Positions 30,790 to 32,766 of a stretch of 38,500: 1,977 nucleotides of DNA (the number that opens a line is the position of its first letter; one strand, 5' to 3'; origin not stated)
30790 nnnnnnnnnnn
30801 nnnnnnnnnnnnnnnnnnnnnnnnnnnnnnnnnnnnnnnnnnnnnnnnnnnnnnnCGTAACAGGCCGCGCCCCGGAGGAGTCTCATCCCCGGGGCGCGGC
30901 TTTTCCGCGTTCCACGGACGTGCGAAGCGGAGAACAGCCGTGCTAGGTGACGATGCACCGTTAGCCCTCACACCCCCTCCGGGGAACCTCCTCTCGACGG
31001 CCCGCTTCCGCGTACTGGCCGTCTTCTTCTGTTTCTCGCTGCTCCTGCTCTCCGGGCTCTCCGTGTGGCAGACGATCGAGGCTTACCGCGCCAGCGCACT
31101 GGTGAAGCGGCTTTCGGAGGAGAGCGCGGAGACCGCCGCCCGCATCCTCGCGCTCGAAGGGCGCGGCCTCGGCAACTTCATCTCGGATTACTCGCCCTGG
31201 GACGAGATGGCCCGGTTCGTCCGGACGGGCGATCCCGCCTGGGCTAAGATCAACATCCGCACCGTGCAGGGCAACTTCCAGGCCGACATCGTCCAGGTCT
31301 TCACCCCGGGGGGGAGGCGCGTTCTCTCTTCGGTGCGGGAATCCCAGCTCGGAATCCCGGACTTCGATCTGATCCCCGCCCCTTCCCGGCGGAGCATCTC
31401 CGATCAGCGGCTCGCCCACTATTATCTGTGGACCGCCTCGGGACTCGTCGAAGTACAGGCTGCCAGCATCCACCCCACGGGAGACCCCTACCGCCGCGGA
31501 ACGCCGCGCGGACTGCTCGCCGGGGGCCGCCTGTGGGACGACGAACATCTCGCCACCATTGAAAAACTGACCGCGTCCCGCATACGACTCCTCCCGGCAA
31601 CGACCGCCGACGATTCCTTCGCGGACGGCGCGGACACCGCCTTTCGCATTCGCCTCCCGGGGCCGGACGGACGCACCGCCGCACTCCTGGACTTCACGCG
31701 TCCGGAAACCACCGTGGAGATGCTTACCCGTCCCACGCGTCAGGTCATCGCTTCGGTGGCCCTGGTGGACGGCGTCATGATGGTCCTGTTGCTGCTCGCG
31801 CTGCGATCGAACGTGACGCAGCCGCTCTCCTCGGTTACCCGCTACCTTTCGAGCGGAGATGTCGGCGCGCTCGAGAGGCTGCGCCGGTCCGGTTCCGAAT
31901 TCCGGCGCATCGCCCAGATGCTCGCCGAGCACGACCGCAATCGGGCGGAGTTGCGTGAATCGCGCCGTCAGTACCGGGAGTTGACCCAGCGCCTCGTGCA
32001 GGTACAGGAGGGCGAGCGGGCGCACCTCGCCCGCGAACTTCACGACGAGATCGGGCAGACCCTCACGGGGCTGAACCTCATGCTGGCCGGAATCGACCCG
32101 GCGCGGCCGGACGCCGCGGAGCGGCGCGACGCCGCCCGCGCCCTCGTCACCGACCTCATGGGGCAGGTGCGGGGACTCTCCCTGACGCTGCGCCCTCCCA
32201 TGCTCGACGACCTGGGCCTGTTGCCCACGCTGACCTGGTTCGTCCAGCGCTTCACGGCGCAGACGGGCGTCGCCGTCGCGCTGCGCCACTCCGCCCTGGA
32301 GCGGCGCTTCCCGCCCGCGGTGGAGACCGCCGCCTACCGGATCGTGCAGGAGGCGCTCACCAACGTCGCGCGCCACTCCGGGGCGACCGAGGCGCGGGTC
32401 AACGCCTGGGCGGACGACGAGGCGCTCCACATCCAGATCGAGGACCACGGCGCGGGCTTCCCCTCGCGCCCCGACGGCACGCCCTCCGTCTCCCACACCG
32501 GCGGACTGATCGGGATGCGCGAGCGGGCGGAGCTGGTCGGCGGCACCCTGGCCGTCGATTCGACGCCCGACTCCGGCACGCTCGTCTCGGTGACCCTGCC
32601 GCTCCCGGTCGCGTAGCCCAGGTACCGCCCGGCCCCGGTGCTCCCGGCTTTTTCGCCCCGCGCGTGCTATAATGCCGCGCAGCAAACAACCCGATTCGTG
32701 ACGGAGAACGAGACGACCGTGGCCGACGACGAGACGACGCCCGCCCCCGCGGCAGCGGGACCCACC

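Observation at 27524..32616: Two-component system split by a three-gene pseudopilin-like cassette (candidate signal-controlled pilus-tip module)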

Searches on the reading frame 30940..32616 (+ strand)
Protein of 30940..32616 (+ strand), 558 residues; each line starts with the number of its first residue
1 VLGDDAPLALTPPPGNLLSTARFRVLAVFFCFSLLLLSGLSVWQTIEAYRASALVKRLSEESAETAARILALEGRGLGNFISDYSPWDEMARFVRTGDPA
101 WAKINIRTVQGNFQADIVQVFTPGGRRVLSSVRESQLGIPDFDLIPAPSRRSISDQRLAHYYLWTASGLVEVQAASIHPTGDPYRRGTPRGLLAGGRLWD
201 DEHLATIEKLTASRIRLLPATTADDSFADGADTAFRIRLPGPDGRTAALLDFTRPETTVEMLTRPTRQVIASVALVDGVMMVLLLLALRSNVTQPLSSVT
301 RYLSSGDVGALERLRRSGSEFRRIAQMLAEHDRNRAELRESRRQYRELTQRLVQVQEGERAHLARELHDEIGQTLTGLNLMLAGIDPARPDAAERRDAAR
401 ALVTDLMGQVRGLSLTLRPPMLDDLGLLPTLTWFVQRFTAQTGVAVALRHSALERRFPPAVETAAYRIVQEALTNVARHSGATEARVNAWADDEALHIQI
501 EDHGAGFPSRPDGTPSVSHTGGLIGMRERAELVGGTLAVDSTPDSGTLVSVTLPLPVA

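Call 3: search_protein_families(library=pfam, proteins=[window:30940-32616:+], max_evalue=0.1)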
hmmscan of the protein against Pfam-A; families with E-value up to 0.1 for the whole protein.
window:30940-32616:+ (558 aa): 5 families
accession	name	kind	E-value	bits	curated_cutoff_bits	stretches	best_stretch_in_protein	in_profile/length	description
PF02518.31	HATPase_c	-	3.4e-14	53.7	26.4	1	462-556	3-110/111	Histidine kinase-, DNA gyrase B-, and HSP90-like ATPase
PF05228.19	CHASE4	-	4.4e-13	50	26.2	1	75-217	7-139/140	CHASE4 domain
PF07730.19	HisKA_3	-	8.8e-12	45.8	24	1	359-420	1-66/68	Histidine kinase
PF13581.12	HATPase_c_2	-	1.7e-05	25.2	27.4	1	467-517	34-89/127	Histidine kinase-like ATPase domain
PF20993.2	CENPH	-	0.036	14.6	27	1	322-360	98-136/175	CENPH protein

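Call 4: search_protein_families(library=ncbifam, proteins=[window:30940-32616:+], max_evalue=0.1)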
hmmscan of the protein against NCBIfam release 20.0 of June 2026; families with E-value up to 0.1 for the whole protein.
window:30940-32616:+ (558 aa): 12 families
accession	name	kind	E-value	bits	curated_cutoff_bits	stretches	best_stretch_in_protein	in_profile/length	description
NF052443.1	SensHisKinMctS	equivalog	5.2e-47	160.2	700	1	339-555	230-448/457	two-component system sensor histidine kinase MctS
NF008649.0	PRK11644.1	equivalog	9.2e-36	123.6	408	1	337-554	281-495/499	signal transduction histidine-protein kinase/phosphatase UhpB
NF047786.1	his_kin_MadS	equivalog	5.1e-22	78.6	500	1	314-554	187-434/434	MadS family sensor histidine kinase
NF007896.0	PRK10600.1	equivalog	3.4e-21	75.5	578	1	349-552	382-582/598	nitrate/nitrite two-component system sensor histidine kinase NarX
NF052531.1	Strep_LiaS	equivalog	6.6e-21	74.9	450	1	275-555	54-327/328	envelope stress sensor histidine kinase LiaS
NF008184.0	PRK10935.1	equivalog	3.3e-20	72.3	553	1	349-554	355-558/565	nitrate/nitrite two-component system sensor histidine kinase NarQ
NF047322.1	HK_morpho_MacS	equivalog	6.3e-09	35.5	300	1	343-554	165-367/367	MacS family sensor histidine kinase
TIGR02916.1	PEP_his_kin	equivalog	0.004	15.8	300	1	467-554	586-679/679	XrtA/PEP-CTERM system histidine kinase PrsK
NF008543.0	PRK11466.1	equivalog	0.016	13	982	1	467-557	564-664/914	TMAO reductase system sensor histidine kinase/response regulator TorS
NF008312.0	PRK11100.1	equivalog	0.03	13.1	356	0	245-338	159-252/477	two-component system sensor histidine kinase CreC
NF011874.0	PRK15347.1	equivalog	0.049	11.6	852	0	522-555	581-614/921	two component system sensor kinase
NF008298.1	PRK11086.1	subfamily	0.084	11.3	520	0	472-555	435-525/529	DcuS/MalK family sensor histidine kinase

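Call 47: find_homologous_proteins(query=window:30940-32616:+, max_evalue=1e-20)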
Query window:30940-32616:+ (558 aa): 4589 proteins with E <= 1e-20 among 8000 candidates; the best 120 are listed.
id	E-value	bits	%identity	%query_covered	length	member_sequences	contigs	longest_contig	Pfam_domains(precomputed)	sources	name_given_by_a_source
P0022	6.8e-290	980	96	84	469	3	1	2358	PF05228.20,PF13581.13,PF07730.20,PF02518.32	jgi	jgi:signal transduction histidine kinase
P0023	8.4e-115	403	42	56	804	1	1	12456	PF05228.20,PF07730.20,PF02518.32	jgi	jgi:signal transduction histidine kinase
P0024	1.1e-68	250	58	39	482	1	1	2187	PF13185.13,PF01590.33,PF13581.13,PF07730.20,PF02518.32,PF13492.13,PF00989.32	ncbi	-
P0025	3.8e-66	242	56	41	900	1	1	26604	PF13426.14,PF13185.13,PF05228.20,PF07730.20,PF13492.13,PF00672.31,PF08447.19,PF01590.33,PF13581.13,PF08448.17,PF02518.32,PF00989.32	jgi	-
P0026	1.5e-65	240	58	41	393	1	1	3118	PF08447.19,PF13426.14,PF07730.20,PF08448.17,PF02518.32,PF00989.32,PF14598.13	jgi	jgi:PAS domain S-box-containing protein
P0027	2.6e-65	239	55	44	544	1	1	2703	PF13185.13,PF01590.33,PF07730.20,PF02518.32,PF13492.13,PF00072.31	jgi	jgi:signal transduction histidine kinase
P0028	4.7e-65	238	56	41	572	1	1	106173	PF08447.19,PF13426.14,PF13188.14,PF24820.2,PF13581.13,PF07730.20,PF08448.17,PF02518.32,PF00989.32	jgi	jgi:PAS domain S-box-containing protein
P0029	1.5e-64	237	58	39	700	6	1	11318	PF13185.13,PF01590.33,PF07730.20,PF02518.32,PF17159.11,PF13492.13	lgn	-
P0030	2.2e-64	236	57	39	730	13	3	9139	PF13185.13,PF01590.33,PF13581.13,PF07730.20,PF02518.32,PF17159.11,PF13492.13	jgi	jgi:signal transduction histidine kinase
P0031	2.4e-64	236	55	41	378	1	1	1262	PF13185.13,PF01590.33,PF13581.13,PF07730.20,PF02518.32,PF13492.13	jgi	jgi:signal transduction histidine kinase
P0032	2.6e-64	236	58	39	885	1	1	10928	PF00672.31,PF13185.13,PF01590.33,PF07730.20,PF02518.32,PF13492.13,PF11849.15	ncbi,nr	ncbi:MAG: GAF domain-containing protein [Candidatus Rokubacteria bacterium]|nr:GAF domain-containing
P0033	3.3e-64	236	54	41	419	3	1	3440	PF13185.13,PF01590.33,PF13581.13,PF07730.20,PF02518.32,PF13492.13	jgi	jgi:signal transduction histidine kinase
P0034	4.6e-64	235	53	41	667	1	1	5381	PF08447.19,PF13426.14,PF13188.14,PF07730.20,PF08448.17,PF02518.32,PF00989.32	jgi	jgi:PAS domain S-box-containing protein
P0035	5.9e-64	235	56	39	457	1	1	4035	PF13185.13,PF01590.33,PF13581.13,PF07730.20,PF02518.32,PF13492.13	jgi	jgi:signal transduction histidine kinase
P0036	7.1e-64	235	58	39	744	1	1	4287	PF13185.13,PF01590.33,PF07730.20,PF02518.32,PF13492.13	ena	-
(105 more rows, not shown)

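Call 48: find_encoding_contigs(protein=P0023, flank=10000, max_places=2)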
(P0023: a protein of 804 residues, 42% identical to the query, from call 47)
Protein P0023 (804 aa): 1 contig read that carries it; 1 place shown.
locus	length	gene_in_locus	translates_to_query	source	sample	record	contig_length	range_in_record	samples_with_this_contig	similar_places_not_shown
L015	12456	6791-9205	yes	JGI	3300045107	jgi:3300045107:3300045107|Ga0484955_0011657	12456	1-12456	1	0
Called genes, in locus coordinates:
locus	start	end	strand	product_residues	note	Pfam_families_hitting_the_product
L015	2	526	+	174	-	PF00072:Response_reg, PF08281:Sigma70_r4_2 (weak), PF00196:GerE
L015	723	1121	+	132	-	-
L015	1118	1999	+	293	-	-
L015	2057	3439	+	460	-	PF23981:DUF7305 (faint)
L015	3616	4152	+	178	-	-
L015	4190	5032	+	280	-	-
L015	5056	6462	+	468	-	-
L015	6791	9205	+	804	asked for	PF05228:CHASE4, PF07730:HisKA_3, PF02518:HATPase_c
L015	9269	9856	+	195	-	PF00440:TetR_N, PF16925:TetR_C_13, PF21993:TetR_C_13_2 (weak)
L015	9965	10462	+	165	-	PF08327:AHSA1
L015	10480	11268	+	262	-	PF00561:Abhydrolase_1, PF00975:Thioesterase, PF12146:Hydrolase_4, PF12697:Abhydrolase_6, PF20408:Abhydrolase_11 (faint)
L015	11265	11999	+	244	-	PF05988:DUF899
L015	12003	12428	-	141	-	PF00348:polyprenyl_synt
